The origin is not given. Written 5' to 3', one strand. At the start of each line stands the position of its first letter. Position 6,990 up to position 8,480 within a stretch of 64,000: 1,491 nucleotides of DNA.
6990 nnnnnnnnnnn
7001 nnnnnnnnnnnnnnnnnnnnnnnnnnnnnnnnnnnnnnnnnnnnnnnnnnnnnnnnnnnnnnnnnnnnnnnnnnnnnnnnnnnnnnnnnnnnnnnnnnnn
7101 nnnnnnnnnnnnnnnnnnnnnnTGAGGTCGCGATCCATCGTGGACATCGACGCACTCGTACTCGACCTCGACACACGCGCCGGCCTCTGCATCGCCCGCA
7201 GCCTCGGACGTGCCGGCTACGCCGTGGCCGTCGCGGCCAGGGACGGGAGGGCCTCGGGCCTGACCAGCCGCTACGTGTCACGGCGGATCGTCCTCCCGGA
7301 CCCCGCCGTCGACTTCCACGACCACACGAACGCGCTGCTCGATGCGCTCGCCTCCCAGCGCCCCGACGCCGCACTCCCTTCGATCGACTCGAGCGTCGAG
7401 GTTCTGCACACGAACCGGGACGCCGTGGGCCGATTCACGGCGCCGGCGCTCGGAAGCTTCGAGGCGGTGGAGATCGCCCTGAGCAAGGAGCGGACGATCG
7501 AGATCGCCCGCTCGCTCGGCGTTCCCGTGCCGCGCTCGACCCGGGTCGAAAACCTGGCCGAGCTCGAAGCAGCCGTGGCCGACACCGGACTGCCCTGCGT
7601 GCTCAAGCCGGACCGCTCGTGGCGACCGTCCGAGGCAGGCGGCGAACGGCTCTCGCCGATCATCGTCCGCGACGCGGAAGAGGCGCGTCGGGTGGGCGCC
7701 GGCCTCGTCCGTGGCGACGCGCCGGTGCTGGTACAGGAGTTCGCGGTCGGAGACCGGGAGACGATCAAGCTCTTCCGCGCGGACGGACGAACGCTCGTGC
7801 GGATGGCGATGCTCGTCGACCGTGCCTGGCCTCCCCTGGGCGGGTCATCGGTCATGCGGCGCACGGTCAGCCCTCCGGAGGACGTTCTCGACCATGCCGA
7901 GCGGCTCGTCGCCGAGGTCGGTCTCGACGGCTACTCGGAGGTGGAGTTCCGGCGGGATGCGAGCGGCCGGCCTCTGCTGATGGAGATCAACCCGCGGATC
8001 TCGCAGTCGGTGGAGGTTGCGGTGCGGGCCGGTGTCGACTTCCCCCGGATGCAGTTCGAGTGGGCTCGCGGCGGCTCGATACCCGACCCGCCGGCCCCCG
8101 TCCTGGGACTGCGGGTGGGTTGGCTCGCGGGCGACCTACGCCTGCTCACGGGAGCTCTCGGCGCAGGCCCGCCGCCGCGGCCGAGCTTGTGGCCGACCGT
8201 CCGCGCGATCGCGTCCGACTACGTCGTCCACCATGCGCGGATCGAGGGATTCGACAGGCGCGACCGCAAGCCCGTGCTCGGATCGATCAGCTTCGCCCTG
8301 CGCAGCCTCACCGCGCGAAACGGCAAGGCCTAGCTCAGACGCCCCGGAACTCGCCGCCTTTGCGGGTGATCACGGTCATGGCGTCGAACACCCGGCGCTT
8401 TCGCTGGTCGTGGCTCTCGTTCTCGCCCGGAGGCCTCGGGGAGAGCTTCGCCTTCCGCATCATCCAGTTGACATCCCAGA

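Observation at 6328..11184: Two JmjC-like cupin paralogs flank an ATP-grasp ligase, next to a FemAB/CelD-like GNAT and a NodB deacetylase inside the polysaccharide locus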

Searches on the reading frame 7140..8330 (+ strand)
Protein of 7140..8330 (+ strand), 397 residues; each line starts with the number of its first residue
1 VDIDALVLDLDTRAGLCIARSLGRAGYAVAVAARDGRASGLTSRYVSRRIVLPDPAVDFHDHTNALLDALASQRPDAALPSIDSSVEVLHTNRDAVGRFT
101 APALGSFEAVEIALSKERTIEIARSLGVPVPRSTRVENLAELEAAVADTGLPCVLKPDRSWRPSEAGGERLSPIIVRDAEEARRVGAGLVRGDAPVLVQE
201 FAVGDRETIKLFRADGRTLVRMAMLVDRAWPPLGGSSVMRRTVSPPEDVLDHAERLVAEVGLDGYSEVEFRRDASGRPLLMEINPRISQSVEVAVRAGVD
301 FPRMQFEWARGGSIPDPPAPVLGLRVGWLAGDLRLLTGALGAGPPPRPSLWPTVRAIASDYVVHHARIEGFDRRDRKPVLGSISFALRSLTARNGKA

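Call 8: search_protein_families(library=pfam, max_evalue=1, proteins=[window:7140-8330:+])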
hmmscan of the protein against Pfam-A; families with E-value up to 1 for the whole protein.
window:7140-8330:+ (397 aa): 6 families
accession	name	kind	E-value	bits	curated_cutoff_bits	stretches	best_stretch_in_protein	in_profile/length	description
PF15632.11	ATPgrasp_Ter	-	1e-12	48.4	29.1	1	224-329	29-128/131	ATP-grasp in the biosynthetic pathway with Ter operon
PF02786.22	CPSase_L_D2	-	3e-06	27.4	19.8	1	251-312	143-206/211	Carbamoyl-phosphate synthase L chain, ATP binding domain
PF02655.19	ATP-grasp_3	-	0.00011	22.8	23.2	1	116-288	4-158/160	ATP-grasp domain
PF02222.28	ATP-grasp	-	0.00013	22.1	27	1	123-207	3-81/179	ATP-grasp domain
PF17871.7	AAA_lid_9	-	0.026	14.9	22.8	1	40-94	34-86/104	AAA lid domain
PF13549.11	ATP-grasp_5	-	0.055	13.3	27.6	1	113-157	9-53/221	ATP-grasp domain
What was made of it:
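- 7140..8333 (+): ATP-grasp enzyme, 397 aa, of the stand-alone 'carbamoyl-phosphate-synthase-like' type. Substrate unknown. PF15632 at 48.4 bits against a cutoff of 29.1 (call 8).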

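Call 9: search_protein_families(library=ncbifam, max_evalue=0.1, proteins=[window:7140-8330:+])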
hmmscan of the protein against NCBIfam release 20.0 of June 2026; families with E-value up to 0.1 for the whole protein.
window:7140-8330:+ (397 aa): 19 families
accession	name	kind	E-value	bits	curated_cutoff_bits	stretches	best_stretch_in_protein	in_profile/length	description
NF009402.0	PRK12767.1-1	equivalog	1.5e-17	63.4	218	1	15-300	16-289/329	carbamoyl phosphate synthase-like protein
NF005315.0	PRK06849.1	equivalog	2e-11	43.5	406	1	15-291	17-280/389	hypothetical protein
NF010623.0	PRK14016.1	subfamily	4.4e-07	28.4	877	1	109-158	208-257/871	cyanophycin synthetase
NF009405.0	PRK12767.1-4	equivalog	5.5e-07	28.9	390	1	55-308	51-287/320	carbamoyl phosphate synthase-like protein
TIGR02068.2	cya_phycin_syn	equivalog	6.6e-07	27.7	850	1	107-159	205-257/862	cyanophycin synthetase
NF002378.0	PRK01372.1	subfamily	1.2e-06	27.4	243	1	109-214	94-191/305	D-alanine--D-alanine ligase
NF003671.0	PRK05294.1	equivalog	1.8e-05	22.5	599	1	106-297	119-314/1058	carbamoyl-phosphate synthase large subunit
NF006766.0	PRK09288.1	equivalog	4.2e-05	22.5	339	1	63-160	64-159/396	formate-dependent phosphoribosylglycinamide formyltransferase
TIGR01369.1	CPSaseII_lrg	equivalog_domain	4.7e-05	21.2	1027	1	105-304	658-859/1052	carbamoyl-phosphate synthase (glutamine-hydrolyzing) large subunit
NF009554.0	PRK12999.1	equivalog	8.6e-05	20.5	965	1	247-316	257-327/1147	pyruvate carboxylase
NF009404.0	PRK12767.1-3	equivalog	9.7e-05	21.4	316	1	57-313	52-310/344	carbamoyl phosphate synthase-like protein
TIGR01205.1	D_ala_D_alaTIGR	subfamily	0.00025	20.1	245.65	0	108-160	99-156/318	D-alanine--D-alanine ligase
NF009406.0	PRK12767.1-5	equivalog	0.00028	20.1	271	1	55-304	52-288/327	carbamoyl phosphate synthase-like protein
NF004679.0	PRK06019.1-5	equivalog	0.0027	16.6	326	1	106-158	90-143/376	5-(carboxyamino)imidazole ribonucleotide synthase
NF004680.0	PRK06019.1-6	equivalog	0.0032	16.3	327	1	124-207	125-202/405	5-(carboxyamino)imidazole ribonucleotide synthase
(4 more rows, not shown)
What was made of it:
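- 7140..8333 (+): NCBIfam PRK12767-like, below cutoff (call 9).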

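Call 28: search_solved_structures(query=window:7140-8330:+, max_evalue=0.01)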
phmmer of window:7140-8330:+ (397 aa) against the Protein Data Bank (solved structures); distinct sequences matched with E-value up to 0.01: 7.
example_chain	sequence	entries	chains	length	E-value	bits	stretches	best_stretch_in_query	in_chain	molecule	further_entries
1bxr_A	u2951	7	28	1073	6.3e-12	48.4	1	64-302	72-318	CARBAMOYL-PHOSPHATE SYNTHASE | CARBAMOYL PHOSPHATE SYNTHETASE: LARGE SUBUNIT | CARBAMOYL PHOSPHATE SYNTHETASE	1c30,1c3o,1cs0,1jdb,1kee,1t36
1ce8_A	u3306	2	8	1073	7.1e-12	48.2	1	65-302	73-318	PROTEIN (CARBAMOYL-PHOSPHATE SYNTHASE) | carbamoyl phosphate synthetase large chain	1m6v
1a9x_A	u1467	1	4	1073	7.8e-11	44.8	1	65-302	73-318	CARBAMOYL PHOSPHATE SYNTHETASE (LARGE CHAIN)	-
7txv_A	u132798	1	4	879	0.00063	22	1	107-157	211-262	Cyanophycin synthase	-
7lg5_A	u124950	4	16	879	0.00064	22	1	107-157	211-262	Cyanophycin synthase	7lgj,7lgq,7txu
8evy_B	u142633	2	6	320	0.0031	19.8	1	109-304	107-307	D-alanine--D-alanine ligase B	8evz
3aw8_A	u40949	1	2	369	0.0033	19.7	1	102-231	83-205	Phosphoribosylaminoimidazole carboxylase, ATPase subunit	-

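Call 63: find_homologous_proteins(query=window:7140-8330:+, max_evalue=0.00001)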
Query window:7140-8330:+ (397 aa): 1184 proteins with E <= 0.00001 among 8000 candidates; the best 120 are listed.
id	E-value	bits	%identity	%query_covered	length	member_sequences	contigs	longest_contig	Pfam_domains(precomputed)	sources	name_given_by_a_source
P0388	8.6e-247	836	98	100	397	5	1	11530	PF15632.12,PF02786.23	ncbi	ncbi:MAG: ATP-grasp domain-containing protein [Gaiellaceae bacterium]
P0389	2.7e-229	779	91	100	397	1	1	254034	PF15632.12,PF02786.23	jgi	jgi:predicted ATP-grasp superfamily ATP-dependent carboligase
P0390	2.5e-226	769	90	100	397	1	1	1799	PF15632.12,PF02786.23,PF02222.28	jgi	jgi:predicted ATP-grasp superfamily ATP-dependent carboligase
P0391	2.3e-225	766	89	100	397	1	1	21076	PF15632.12,PF02786.23,PF02222.28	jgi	jgi:carbamoylphosphate synthase large subunit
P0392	8.8e-224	761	88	100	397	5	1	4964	PF15632.12,PF02786.23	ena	-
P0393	6.2e-223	758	89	100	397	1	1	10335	PF15632.12,PF02786.23,PF02222.28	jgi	jgi:predicted ATP-grasp superfamily ATP-dependent carboligase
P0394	1.8e-219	747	88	99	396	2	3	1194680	PF15632.12,PF02786.23,PF02222.28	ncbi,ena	-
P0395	6.2e-213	725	85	99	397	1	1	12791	PF15632.12,PF02786.23,PF02222.28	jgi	jgi:predicted ATP-grasp superfamily ATP-dependent carboligase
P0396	3.5e-210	716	84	99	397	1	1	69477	PF15632.12,PF02786.23,PF02222.28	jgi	jgi:biotin carboxylase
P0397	6.9e-208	708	82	99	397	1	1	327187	PF15632.12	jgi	jgi:predicted ATP-grasp superfamily ATP-dependent carboligase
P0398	8.2e-207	705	82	100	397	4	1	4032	PF15632.12,PF02786.23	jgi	jgi:predicted ATP-grasp superfamily ATP-dependent carboligase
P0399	2.0e-205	700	82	100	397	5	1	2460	PF15632.12,PF02786.23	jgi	-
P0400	4.3e-205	699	82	100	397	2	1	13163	PF15632.12,PF02786.23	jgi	jgi:predicted ATP-grasp superfamily ATP-dependent carboligase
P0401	3.7e-204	696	81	99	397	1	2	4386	PF15632.12,PF02786.23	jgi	jgi:predicted ATP-grasp superfamily ATP-dependent carboligase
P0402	3.5e-203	693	81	100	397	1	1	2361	PF15632.12,PF02786.23,PF02222.28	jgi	jgi:carbamoylphosphate synthase large subunit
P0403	7.3e-203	692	81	100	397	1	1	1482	PF15632.12,PF02786.23,PF02222.28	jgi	jgi:biotin carboxylase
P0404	2.1e-202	690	80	100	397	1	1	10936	PF15632.12,PF02786.23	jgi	jgi:biotin carboxylase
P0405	7.2e-200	682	81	100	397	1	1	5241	PF15632.12,PF02786.23,PF02222.28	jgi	jgi:carbamoylphosphate synthase large subunit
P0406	1.1e-184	632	81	89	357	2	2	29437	PF15632.12,PF02786.23,PF02222.28,PF02655.20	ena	-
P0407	1.9e-182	625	85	86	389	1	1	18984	PF15632.12,PF02786.23,PF02222.28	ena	-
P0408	2.5e-181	621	81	90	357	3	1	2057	PF15632.12,PF02786.23,PF02222.28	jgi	jgi:predicted ATP-grasp superfamily ATP-dependent carboligase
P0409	5.0e-173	594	72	99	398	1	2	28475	PF15632.12,PF02786.23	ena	-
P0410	4.8e-170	584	69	99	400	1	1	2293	PF15632.12,PF02786.23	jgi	jgi:biotin carboxylase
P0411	7.9e-170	583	69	98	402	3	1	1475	PF15632.12,PF02786.23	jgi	jgi:predicted ATP-grasp superfamily ATP-dependent carboligase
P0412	8.4e-170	583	71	99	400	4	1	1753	PF15632.12,PF02786.23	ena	-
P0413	2.0e-169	582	71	97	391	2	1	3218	PF15632.12,PF02786.23,PF02222.28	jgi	-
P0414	8.5e-169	580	70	98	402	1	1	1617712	PF15632.12,PF13549.12,PF02786.23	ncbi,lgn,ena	-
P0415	1.3e-168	579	71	98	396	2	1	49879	PF15632.12,PF02786.23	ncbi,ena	-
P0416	6.8e-167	573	67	99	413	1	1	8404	PF15632.12,PF02786.23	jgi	jgi:predicted ATP-grasp superfamily ATP-dependent carboligase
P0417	7.8e-166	570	69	99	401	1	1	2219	PF15632.12,PF02786.23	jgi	jgi:predicted ATP-grasp superfamily ATP-dependent carboligase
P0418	2.2e-164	565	69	97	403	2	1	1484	PF15632.12,PF02786.23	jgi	jgi:predicted ATP-grasp superfamily ATP-dependent carboligase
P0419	3.5e-164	564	71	93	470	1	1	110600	PF15632.12,PF02786.23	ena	-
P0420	7.4e-164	563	68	98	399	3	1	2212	PF15632.12,PF02786.23,PF02222.28,PF02655.20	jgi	jgi:biotin carboxylase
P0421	2.1e-163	562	69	98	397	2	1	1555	PF15632.12,PF02786.23,PF02655.20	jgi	jgi:predicted ATP-grasp superfamily ATP-dependent carboligase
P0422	2.6e-163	562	67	98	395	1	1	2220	PF15632.12,PF02786.23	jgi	jgi:predicted ATP-grasp superfamily ATP-dependent carboligase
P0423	2.8e-163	561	68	98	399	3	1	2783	PF15632.12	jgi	jgi:predicted ATP-grasp superfamily ATP-dependent carboligase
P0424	1.4e-162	559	67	99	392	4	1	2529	PF15632.12,PF02786.23,PF02655.20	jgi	jgi:biotin carboxylase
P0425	2.0e-162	559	67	98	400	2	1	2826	PF15632.12,PF02786.23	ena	-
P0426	1.2e-161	556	67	97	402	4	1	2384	PF15632.12,PF02786.23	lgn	-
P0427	1.8e-161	556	68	98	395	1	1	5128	PF15632.12,PF02786.23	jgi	jgi:predicted ATP-grasp superfamily ATP-dependent carboligase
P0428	2.9e-160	552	68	95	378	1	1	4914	PF15632.12,PF02786.23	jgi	jgi:biotin carboxylase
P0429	4.2e-160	551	67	99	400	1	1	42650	PF15632.12,PF02786.23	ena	-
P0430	4.8e-160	551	68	95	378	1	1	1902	PF15632.12,PF02786.23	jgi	jgi:predicted ATP-grasp superfamily ATP-dependent carboligase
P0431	4.9e-160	551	66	98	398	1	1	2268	PF15632.12,PF02786.23,PF02222.28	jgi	jgi:carbamoyl-phosphate synthase large subunit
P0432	6.8e-160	550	67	98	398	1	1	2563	PF15632.12,PF02786.23,PF02222.28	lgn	-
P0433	8.0e-160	550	68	98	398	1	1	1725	PF15632.12,PF02786.23,PF02222.28,PF02655.20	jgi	jgi:predicted ATP-grasp superfamily ATP-dependent carboligase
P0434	1.7e-159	549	67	98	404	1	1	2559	PF15632.12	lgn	-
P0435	8.1e-159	547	65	98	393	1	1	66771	PF15632.12,PF02786.23,PF02222.28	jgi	jgi:predicted ATP-grasp superfamily ATP-dependent carboligase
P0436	1.7e-158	546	66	99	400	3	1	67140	PF15632.12,PF02786.23,PF02222.28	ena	-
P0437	1.9e-158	546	65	97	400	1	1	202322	PF15632.12,PF02786.23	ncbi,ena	-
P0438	2.9e-158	545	67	97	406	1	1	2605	PF15632.12,PF02786.23,PF02655.20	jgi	-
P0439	6.5e-158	544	66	98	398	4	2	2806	PF15632.12,PF02786.23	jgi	jgi:predicted ATP-grasp superfamily ATP-dependent carboligase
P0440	7.9e-158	544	66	98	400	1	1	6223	PF15632.12,PF02786.23,PF02222.28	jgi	jgi:predicted ATP-grasp superfamily ATP-dependent carboligase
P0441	4.2e-157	541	67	98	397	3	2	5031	PF15632.12,PF02786.23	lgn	-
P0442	5.0e-157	541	66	98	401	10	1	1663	PF15632.12,PF02786.23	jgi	jgi:predicted ATP-grasp superfamily ATP-dependent carboligase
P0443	6.2e-156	537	65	98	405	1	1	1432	PF15632.12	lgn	-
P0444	9.0e-154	530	65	98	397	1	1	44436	PF15632.12,PF02786.23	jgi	jgi:predicted ATP-grasp superfamily ATP-dependent carboligase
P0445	1.8e-150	519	67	94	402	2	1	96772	PF15632.12,PF02786.23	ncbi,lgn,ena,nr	ncbi:MAG TPA: ATP-grasp domain-containing protein [Gaiellaceae bacterium]|nr:ATP-grasp domain-contai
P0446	4.3e-150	518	63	99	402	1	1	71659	PF15632.12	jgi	jgi:predicted ATP-grasp superfamily ATP-dependent carboligase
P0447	8.4e-149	514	64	97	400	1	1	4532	PF15632.12,PF02786.23,PF02655.20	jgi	jgi:predicted ATP-grasp superfamily ATP-dependent carboligase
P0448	2.0e-147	509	63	98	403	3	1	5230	PF15632.12,PF02786.23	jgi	jgi:predicted ATP-grasp superfamily ATP-dependent carboligase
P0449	6.9e-147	508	63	97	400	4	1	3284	PF15632.12,PF02786.23,PF02655.20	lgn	-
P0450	2.4e-143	496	62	98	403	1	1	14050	PF15632.12,PF02786.23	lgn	-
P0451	5.3e-142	491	62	97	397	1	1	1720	PF15632.12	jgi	jgi:predicted ATP-grasp superfamily ATP-dependent carboligase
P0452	3.1e-141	489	61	97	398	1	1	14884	PF15632.12,PF02786.23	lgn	-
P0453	1.9e-140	486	60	98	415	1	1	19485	PF15632.12,PF02786.23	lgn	-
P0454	7.3e-140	484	62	95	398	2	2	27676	PF15632.12,PF02786.23,PF02222.28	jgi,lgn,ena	-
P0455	5.1e-138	478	65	87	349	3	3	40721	PF15632.12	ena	-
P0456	1.9e-137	476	60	96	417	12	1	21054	PF15632.12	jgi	jgi:predicted ATP-grasp superfamily ATP-dependent carboligase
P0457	2.5e-137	476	67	84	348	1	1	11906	PF15632.12,PF02786.23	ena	-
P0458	7.0e-135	468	60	96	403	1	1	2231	PF15632.12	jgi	jgi:carbamoylphosphate synthase large subunit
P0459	1.1e-133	464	58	98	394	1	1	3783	PF15632.12,PF02786.23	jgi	jgi:biotin carboxylase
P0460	1.5e-133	464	70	79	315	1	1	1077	PF15632.12,PF02786.23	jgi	jgi:carbamoylphosphate synthase large subunit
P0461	3.2e-130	453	60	96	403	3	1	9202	PF15632.12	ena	-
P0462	1.4e-129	451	66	78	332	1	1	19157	PF15632.12,PF02786.23,PF02655.20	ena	-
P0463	4.0e-129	449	59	91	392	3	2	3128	PF15632.12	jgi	jgi:predicted ATP-grasp superfamily ATP-dependent carboligase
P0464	4.2e-128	446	69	74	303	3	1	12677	PF15632.12,PF02786.23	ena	-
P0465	7.0e-128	445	58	97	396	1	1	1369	PF15632.12,PF02786.23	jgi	jgi:predicted ATP-grasp superfamily ATP-dependent carboligase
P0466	4.6e-127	442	71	77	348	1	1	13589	PF15632.12,PF02786.23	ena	-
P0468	3.3e-123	430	56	95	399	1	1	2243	PF15632.12,PF02786.23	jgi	jgi:predicted ATP-grasp superfamily ATP-dependent carboligase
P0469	3.2e-120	420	57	93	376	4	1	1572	PF15632.12,PF02786.23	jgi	jgi:biotin carboxylase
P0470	6.6e-120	419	56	99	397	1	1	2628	PF15632.12,PF02786.23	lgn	-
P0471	1.9e-119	417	54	98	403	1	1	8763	PF15632.12,PF02786.23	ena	-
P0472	4.9e-118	413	54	98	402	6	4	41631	PF15632.12,PF02786.23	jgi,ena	jgi:biotin carboxylase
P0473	4.9e-116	406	59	84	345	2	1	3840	PF15632.12,PF02786.23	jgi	-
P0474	5.4e-116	406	62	77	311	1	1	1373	PF15632.12,PF02786.23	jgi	jgi:predicted ATP-grasp superfamily ATP-dependent carboligase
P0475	2.4e-114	400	53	97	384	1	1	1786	PF15632.12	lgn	-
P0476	7.4e-114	399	56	96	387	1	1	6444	PF15632.12,PF02786.23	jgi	jgi:predicted ATP-grasp superfamily ATP-dependent carboligase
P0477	9.6e-114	398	54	96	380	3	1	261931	PF15632.12,PF02786.23,PF02222.28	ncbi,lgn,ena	-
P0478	4.3e-113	396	51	99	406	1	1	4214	PF15632.12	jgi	jgi:ATP-grasp in the biosynthetic pathway with Ter operon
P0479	2.9e-112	394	51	98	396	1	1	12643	PF15632.12,PF02786.23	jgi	jgi:predicted ATP-grasp superfamily ATP-dependent carboligase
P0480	1.7e-111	391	53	98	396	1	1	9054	PF15632.12,PF02786.23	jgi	jgi:predicted ATP-grasp superfamily ATP-dependent carboligase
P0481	2.0e-111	391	52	99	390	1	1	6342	PF15632.12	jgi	jgi:predicted ATP-grasp superfamily ATP-dependent carboligase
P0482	6.9e-111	389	56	88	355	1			PF15632.12,PF02786.23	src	-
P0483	4.6e-110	386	49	97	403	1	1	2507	PF15632.12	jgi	jgi:predicted ATP-grasp superfamily ATP-dependent carboligase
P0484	1.4e-109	385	55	98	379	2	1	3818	PF15632.12,PF02786.23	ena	-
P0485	6.7e-109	382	53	98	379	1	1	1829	PF15632.12,PF02786.23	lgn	-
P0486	1.3e-108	382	54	97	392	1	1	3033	PF15632.12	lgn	-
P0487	2.4e-106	374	67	64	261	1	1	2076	PF15632.12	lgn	-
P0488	2.9e-106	374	52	93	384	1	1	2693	PF15632.12,PF02786.23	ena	-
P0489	5.0e-106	373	52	98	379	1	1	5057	PF15632.12,PF02786.23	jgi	jgi:predicted ATP-grasp superfamily ATP-dependent carboligase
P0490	5.6e-106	373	50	99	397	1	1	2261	PF15632.12,PF02786.23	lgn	-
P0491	7.4e-106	372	53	92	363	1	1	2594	PF15632.12,PF02786.23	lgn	-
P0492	2.0e-105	371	53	98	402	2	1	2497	PF15632.12,PF02786.23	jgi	jgi:hypothetical protein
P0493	3.4e-105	370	51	99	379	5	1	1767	PF15632.12,PF02786.23,PF02222.28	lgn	-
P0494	1.8e-104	368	53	97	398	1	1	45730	PF15632.12,PF02786.23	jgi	jgi:predicted ATP-grasp superfamily ATP-dependent carboligase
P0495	1.1e-103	365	51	98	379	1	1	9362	PF15632.12,PF02786.23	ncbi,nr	ncbi:MAG TPA: ATP-grasp domain-containing protein [Gaiellaceae bacterium]|nr:ATP-grasp domain-contai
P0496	1.2e-103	365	52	99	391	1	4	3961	PF15632.12,PF02786.23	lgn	-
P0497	1.7e-103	365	49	99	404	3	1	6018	PF15632.12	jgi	-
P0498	1.7e-103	365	49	99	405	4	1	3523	PF15632.12,PF02786.23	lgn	-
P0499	2.0e-103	364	53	97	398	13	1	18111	PF15632.12,PF02786.23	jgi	jgi:ATP-grasp in the biosynthetic pathway with Ter operon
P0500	8.8e-103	362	51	89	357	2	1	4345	PF15632.12,PF02786.23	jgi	jgi:carbamoyl-phosphate synthase large subunit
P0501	1.2e-102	362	52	98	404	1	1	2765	PF15632.12,PF02786.23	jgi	jgi:predicted ATP-grasp superfamily ATP-dependent carboligase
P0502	1.9e-102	361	52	98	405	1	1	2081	PF15632.12,PF02786.23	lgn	-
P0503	2.1e-102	361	51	97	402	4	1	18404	PF15632.12,PF02786.23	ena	-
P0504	5.4e-102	360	53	98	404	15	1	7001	PF15632.12,PF02786.23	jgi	jgi:predicted ATP-grasp superfamily ATP-dependent carboligase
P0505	7.8e-102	359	50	93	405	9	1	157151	PF15632.12,PF02786.23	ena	-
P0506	1.2e-101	359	52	89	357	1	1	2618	PF15632.12,PF02786.23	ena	-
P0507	4.0e-101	357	57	79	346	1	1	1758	PF15632.12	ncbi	ncbi:MAG TPA: ATP-grasp domain-containing protein, partial [Gaiellaceae bacterium]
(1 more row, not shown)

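Call 73: predict_structure(alignment_id=A4)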
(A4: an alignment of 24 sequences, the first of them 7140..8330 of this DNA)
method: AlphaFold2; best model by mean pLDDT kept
length: 397 residues; sequences in the alignment: 24
mean_pLDDT: 93.6   pTM: 0.92
mean pLDDT of the five models: 93.6, 92.7, 92.7, 92.7, 92.1
residues with pLDDT >= 90: 343; 70-90: 44; 50-70: 5; < 50: 5
segments of 3 or more residues with pLDDT < 50: 393-397
pLDDT, mean of each block of 10 residues (from residue 1): 94 96 98 95 97 97 98 98 97 98 98 96 98 96 97 94 91 91 93 91 93 97 94 81 97 98 98 94 93 97 98 95 95 91 81 96 95 94 82 49
secondary structure, 60 per line:
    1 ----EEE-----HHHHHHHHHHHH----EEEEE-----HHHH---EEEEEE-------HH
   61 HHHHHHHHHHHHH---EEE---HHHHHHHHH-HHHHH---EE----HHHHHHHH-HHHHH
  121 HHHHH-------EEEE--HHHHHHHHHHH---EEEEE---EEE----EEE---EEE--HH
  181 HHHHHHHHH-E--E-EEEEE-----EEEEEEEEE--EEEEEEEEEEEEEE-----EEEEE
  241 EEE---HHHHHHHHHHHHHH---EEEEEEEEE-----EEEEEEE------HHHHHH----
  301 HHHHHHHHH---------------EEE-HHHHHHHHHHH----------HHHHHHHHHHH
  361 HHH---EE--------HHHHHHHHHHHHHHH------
elements in order: E5-7 H13-24 E29-33 H39-42 E46-51 H59-73 E77-79 H83-91 H93-97 H107-114 H116-125 E133-136 H139-149 E153-157 E161-163 E168-170 E174-176 H179-189 E196-200 E206-214 E217-230 E236-243 H247-260 E264-272 E278-284 H291-296 H301-309 E325-327 H329-339 H350-363 H377-391
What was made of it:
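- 7140..8333 (+): AlphaFold pLDDT 93.6 (call 73).
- On ATP-grasp superfamily: Model pLDDT 93.6 (call 73).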
